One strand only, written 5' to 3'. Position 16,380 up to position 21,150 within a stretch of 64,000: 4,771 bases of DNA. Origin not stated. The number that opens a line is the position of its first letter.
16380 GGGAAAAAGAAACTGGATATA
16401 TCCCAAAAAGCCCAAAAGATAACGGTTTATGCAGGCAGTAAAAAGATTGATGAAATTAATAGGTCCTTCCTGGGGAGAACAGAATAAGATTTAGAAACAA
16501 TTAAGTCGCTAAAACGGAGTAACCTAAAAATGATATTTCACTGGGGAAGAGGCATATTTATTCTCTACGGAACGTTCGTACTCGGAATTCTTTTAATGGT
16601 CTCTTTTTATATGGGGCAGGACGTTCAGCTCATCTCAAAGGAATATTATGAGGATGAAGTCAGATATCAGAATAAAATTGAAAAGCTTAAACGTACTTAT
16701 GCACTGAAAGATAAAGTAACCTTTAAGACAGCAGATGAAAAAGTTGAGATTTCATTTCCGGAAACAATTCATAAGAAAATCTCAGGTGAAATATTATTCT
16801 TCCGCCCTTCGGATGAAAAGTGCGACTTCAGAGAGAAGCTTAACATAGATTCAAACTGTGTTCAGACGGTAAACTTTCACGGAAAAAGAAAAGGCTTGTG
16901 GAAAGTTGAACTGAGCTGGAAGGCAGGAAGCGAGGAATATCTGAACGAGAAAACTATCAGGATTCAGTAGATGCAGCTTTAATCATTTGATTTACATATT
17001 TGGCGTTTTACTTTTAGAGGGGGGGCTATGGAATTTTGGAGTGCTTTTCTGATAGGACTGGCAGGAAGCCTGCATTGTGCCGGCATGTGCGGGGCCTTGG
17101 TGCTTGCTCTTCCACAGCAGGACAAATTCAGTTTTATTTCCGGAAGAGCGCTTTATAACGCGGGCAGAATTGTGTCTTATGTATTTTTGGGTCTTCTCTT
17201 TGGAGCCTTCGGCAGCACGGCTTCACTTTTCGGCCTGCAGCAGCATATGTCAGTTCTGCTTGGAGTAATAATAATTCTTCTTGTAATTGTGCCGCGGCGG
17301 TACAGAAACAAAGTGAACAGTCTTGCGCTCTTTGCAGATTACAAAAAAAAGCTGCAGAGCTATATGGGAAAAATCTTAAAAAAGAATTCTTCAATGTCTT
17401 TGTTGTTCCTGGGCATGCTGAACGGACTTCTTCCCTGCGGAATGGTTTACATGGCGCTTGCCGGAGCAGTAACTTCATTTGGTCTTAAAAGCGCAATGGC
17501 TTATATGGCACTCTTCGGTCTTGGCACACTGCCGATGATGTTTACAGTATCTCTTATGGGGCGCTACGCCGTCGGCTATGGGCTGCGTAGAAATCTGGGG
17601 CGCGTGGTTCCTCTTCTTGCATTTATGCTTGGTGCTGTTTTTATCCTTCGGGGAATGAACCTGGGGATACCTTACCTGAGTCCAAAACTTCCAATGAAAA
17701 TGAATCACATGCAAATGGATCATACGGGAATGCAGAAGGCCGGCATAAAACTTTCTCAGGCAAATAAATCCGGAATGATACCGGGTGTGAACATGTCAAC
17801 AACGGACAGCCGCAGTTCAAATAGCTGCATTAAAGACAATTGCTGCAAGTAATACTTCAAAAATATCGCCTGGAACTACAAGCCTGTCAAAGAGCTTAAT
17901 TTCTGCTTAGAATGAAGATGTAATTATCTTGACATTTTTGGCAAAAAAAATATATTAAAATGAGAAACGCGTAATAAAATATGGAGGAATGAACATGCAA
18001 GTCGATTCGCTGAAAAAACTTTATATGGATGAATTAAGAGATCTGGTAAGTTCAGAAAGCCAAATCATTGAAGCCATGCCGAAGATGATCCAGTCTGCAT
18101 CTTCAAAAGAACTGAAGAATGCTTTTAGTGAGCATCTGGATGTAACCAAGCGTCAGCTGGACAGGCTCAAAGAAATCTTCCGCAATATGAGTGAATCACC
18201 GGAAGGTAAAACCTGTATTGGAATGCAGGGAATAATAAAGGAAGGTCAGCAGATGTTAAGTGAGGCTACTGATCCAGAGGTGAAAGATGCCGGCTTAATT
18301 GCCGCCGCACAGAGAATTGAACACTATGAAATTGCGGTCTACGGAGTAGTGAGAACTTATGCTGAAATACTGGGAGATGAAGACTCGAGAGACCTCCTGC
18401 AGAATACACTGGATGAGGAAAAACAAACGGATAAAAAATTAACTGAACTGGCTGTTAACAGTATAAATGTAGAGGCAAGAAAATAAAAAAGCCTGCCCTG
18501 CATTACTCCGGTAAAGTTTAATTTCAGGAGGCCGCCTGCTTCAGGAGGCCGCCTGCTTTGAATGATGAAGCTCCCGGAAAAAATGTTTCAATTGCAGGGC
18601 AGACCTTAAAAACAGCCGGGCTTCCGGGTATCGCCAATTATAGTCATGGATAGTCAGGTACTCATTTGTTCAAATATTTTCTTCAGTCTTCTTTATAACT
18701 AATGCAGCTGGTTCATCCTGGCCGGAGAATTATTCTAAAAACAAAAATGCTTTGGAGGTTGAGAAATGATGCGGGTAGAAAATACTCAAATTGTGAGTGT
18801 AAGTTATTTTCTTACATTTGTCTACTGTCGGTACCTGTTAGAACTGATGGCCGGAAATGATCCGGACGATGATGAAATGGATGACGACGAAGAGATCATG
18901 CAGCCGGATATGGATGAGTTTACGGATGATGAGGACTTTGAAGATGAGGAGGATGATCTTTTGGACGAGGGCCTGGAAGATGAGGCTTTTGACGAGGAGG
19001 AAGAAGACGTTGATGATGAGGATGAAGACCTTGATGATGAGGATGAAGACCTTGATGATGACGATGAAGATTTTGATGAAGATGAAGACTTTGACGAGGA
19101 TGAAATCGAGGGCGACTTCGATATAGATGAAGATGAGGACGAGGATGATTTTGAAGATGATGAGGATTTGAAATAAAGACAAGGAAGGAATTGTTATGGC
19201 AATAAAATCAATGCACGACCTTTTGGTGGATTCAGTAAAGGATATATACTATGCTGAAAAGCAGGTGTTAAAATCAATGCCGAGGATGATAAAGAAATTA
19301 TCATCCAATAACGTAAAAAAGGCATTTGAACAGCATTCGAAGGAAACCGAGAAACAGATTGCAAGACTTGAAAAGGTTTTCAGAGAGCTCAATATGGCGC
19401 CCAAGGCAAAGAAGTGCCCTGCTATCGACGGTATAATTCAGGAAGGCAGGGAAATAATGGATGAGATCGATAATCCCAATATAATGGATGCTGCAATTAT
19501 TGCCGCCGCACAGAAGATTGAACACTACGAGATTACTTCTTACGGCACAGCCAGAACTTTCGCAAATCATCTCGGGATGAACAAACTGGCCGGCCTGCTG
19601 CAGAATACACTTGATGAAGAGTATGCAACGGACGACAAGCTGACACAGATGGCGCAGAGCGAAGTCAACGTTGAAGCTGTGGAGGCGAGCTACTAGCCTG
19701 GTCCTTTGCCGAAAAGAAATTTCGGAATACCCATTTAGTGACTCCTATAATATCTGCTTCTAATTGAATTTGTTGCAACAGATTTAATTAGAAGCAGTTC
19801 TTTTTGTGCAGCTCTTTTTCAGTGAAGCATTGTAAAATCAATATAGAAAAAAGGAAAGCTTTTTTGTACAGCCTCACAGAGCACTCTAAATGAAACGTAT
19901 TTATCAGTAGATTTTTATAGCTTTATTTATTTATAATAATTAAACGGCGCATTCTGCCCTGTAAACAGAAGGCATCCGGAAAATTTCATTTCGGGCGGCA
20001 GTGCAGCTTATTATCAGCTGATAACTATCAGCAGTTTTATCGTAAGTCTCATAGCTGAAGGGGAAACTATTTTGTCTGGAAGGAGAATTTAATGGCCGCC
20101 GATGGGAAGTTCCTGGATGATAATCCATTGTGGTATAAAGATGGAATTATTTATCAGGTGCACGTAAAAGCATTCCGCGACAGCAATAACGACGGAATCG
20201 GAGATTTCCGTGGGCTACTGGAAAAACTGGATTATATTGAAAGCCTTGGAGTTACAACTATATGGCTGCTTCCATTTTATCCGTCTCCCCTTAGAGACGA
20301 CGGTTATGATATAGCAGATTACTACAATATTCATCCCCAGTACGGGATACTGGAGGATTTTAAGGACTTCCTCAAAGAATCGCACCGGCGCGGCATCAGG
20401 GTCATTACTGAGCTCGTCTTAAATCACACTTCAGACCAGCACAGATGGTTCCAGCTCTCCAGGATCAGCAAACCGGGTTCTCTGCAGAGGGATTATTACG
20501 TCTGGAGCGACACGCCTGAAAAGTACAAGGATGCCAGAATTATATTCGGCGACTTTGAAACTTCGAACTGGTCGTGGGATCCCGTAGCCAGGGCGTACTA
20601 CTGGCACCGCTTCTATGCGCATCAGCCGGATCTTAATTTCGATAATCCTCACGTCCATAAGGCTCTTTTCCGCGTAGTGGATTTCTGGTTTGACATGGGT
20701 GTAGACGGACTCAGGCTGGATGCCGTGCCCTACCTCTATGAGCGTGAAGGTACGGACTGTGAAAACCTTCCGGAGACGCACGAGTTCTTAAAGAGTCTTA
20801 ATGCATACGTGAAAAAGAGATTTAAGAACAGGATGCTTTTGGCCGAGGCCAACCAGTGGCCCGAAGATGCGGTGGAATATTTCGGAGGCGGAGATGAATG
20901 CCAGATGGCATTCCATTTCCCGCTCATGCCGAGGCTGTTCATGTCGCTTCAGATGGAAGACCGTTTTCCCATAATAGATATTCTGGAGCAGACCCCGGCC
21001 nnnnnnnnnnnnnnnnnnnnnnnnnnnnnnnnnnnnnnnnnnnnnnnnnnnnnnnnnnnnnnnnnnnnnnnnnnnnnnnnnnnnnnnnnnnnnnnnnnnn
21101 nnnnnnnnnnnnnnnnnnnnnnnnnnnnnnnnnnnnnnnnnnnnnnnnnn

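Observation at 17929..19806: DUF892 / hyperacidic protein / DUF892 three-gene stress module directly upstream of the trehalose genes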

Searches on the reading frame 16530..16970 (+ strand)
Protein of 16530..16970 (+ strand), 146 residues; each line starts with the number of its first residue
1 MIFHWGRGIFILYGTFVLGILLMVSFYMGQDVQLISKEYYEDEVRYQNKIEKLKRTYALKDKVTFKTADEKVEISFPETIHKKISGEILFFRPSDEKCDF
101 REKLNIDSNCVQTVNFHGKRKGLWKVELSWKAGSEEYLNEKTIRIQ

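Call 3: search_protein_families(library=pfam, proteins=[window:16530-16970:+], max_evalue=0.01)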
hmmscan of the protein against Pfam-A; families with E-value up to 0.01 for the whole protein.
window:16530-16970:+ (146 aa): 2 families
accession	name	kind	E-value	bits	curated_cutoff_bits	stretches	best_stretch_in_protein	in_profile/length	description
PF05751.16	FixH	-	1.3e-16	61.4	23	1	5-142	4-148/150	FixH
PF17639.7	DUF5517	-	0.0071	17.1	27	0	19-81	31-92/100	Family of unknown function (DUF5517)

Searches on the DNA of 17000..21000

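Call 5: search_rna_families(source=window, start=17000, end=21000, threshold=evalue, max_evalue=1)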
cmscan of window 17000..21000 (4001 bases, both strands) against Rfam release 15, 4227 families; matches with E-value up to 1: 3.
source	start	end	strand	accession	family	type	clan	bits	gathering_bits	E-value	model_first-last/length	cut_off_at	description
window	19739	19808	+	RF04211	MIR5185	Gene; miRNA;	-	26.7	101.7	0.04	1-111/111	no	MIR5185 microRNA precursor family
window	19185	19264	+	RF00280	SNORD51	Gene; snRNA; snoRNA; CD-box;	CL00054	23.5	50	0.94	1-79/79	no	Small nucleolar RNA SNORD51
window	18991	19036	+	RF01306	sR52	Gene; snRNA; snoRNA; CD-box;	-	20.7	50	0.36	1-60/60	no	Small nucleolar RNA sR52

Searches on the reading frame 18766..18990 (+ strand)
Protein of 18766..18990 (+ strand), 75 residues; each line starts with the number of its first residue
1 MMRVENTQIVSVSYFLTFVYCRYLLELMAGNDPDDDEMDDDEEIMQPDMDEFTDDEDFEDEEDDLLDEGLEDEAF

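Call 15: find_homologous_proteins(query=window:18766-18990:+, max_evalue=0.01)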
Query seq(75 aa): no candidate shares three 5-residue words with the query. No homologue found.

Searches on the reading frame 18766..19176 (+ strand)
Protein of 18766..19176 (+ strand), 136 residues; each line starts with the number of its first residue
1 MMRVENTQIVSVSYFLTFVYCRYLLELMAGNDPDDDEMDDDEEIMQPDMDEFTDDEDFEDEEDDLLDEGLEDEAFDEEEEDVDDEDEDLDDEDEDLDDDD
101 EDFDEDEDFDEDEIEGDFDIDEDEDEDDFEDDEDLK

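Call 3: search_protein_families(library=pfam, proteins=[window:18766-19176:+], max_evalue=0.01)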
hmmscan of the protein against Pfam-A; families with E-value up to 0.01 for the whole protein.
window:18766-19176:+ (136 aa): 0 families

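Call 10: find_homologous_proteins(query=window:18766-19176:+, max_evalue=0.001)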
Query window:18766-19176:+: 8000 candidates shared short words with the query, none scored E <= 0.001.

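Call 18: find_related_loci(query=A2, collection=metagenome_contigs, flank=5000)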
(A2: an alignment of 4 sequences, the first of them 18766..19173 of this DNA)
Query A2 (136 aa) in metagenome_contigs; peptide patterns used: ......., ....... (x = any residue, [..] = any of these).
600 stretches matched a pattern, but none encodes a relative of the query by tblastn (E <= 1e-3).

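Call 31: search_protein_families(library=ncbifam, proteins=[window:18766-19176:+], max_evalue=0.00001)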
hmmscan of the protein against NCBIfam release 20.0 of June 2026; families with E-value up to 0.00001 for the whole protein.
window:18766-19176:+ (136 aa): 0 families

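Call 40: predict_structure(protein=window:18766-19176:+)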
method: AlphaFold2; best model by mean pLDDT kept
length: 136 residues; sequences in the alignment: 1
mean_pLDDT: 62.6   pTM: 0.24
mean pLDDT of the five models: 62.6, 55.1, 54.5, 54.1, 52.4
residues with pLDDT >= 90: 0; 70-90: 23; 50-70: 110; < 50: 3
segments of 3 or more residues with pLDDT < 50: none
pLDDT, mean of each block of 10 residues (from residue 1): 59 85 76 58 57 58 57 59 64 65 61 57 61 58
secondary structure, 60 per line:
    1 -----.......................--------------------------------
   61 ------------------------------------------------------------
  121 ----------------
elements in order: H6-28

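Call 42: search_protein_representatives(protein=window:18766-19176:+)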
Query: 136 residues. Proteins with E-value up to 0.001 (for the whole library): 0; up to 1e-10: 0; up to 1e-30: 0. The best 0 are listed.

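Call 64: list_cluster_members(proteins=[window:18766-19173:+, L081:5612-5974:+, L085:5568-5978:+, L001:5553-5978:+, L002:1110-1505:+, L004:5601-5978:+])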
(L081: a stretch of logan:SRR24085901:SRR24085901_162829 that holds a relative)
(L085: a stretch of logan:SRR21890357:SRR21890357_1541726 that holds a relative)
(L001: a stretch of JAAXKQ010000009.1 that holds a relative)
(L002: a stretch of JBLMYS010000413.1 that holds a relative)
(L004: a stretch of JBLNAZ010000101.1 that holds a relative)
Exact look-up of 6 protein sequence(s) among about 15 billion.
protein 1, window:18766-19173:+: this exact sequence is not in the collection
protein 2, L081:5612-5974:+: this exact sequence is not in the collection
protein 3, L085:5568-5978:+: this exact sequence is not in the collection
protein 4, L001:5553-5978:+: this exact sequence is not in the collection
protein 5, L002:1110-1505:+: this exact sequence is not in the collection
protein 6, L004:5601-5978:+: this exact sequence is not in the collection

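Call 65: find_encoding_contigs(protein=window:18766-19176:+, flank=2000, max_places=6)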
Protein window:18766-19176:+ (136 aa): no gene with exactly this product is on record in the collection.
